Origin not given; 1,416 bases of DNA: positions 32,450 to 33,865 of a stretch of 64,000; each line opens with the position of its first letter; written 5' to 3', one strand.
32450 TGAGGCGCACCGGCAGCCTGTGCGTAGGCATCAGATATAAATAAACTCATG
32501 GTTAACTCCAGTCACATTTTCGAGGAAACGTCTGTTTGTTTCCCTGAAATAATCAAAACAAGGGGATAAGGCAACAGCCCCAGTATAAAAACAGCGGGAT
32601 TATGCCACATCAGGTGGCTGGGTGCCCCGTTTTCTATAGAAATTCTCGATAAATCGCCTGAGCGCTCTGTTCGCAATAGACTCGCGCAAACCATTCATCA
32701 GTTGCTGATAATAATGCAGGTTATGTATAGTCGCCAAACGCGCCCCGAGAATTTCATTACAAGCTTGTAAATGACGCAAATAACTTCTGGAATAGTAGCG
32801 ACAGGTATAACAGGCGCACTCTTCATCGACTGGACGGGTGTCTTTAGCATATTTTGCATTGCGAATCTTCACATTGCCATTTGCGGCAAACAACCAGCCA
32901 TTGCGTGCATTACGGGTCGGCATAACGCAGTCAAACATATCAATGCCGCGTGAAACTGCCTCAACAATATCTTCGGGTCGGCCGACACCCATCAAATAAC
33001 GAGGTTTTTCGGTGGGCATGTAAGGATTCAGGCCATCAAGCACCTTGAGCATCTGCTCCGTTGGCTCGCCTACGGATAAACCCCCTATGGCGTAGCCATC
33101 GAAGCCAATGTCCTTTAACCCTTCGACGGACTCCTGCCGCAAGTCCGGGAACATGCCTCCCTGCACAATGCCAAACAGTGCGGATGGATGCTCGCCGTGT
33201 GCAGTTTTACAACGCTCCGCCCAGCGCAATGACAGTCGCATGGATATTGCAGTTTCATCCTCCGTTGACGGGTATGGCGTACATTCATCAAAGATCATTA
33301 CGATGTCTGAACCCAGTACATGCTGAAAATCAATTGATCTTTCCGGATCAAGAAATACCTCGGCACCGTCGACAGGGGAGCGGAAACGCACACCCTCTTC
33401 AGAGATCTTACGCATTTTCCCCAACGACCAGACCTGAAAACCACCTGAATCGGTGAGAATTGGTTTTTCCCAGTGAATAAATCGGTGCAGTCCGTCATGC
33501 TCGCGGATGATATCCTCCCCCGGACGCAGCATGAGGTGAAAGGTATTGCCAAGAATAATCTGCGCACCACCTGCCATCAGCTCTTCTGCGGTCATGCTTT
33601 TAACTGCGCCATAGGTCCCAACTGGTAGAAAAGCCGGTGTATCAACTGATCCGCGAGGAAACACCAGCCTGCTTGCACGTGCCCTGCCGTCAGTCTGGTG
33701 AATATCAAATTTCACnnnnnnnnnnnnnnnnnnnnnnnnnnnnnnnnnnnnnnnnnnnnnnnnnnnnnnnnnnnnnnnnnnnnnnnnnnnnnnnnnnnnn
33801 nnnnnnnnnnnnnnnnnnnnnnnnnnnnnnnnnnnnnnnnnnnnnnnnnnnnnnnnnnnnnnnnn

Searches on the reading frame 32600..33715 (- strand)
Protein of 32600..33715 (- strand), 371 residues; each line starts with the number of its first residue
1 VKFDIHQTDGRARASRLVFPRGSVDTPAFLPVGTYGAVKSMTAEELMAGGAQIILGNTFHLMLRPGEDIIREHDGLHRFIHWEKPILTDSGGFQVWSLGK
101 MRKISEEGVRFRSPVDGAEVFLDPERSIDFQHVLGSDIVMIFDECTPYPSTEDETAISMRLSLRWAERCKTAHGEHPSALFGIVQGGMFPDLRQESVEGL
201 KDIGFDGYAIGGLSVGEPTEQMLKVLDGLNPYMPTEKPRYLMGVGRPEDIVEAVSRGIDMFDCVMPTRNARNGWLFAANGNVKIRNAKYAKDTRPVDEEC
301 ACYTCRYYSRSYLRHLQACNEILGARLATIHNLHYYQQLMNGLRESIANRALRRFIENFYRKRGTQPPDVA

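Call 65: find_encoding_contigs(protein=window:32600-33715:-, flank=3000, max_places=3)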
Protein window:32600-33715:- (371 aa): 15 contigs read that carry it; 3 places shown.
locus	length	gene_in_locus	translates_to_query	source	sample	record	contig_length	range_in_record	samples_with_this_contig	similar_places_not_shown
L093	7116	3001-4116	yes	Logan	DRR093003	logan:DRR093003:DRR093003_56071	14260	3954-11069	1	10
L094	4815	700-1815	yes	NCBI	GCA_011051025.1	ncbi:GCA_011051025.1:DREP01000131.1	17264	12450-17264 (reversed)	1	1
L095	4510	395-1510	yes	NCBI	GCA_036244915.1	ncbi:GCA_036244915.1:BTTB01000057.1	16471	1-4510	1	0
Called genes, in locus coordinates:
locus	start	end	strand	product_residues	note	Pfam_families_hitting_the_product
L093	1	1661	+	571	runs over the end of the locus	-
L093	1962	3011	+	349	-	PF02547:Queuosine_synth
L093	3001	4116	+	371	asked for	PF01702:TGT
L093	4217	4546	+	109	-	PF02699:YajC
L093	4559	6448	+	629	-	PF13721:SecD-TM1, PF21760:SecD_1st, PF22599:SecDF_P1_head, PF02355:SecD_SecF_C, PF03176:MMPL (weak)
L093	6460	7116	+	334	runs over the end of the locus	PF07549:Sec_GG, PF02355:SecD_SecF_C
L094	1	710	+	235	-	PF02547:Queuosine_synth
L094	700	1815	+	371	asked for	PF01702:TGT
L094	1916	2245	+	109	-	PF02699:YajC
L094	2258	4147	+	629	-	PF13721:SecD-TM1, PF21760:SecD_1st, PF22599:SecDF_P1_head, PF02355:SecD_SecF_C, PF03176:MMPL (weak)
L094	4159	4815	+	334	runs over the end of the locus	PF07549:Sec_GG, PF02355:SecD_SecF_C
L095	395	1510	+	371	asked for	PF01702:TGT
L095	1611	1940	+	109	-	PF02699:YajC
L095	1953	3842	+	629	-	PF13721:SecD-TM1, PF21760:SecD_1st, PF22599:SecDF_P1_head, PF02355:SecD_SecF_C, PF03176:MMPL (weak)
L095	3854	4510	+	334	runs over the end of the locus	PF07549:Sec_GG, PF02355:SecD_SecF_C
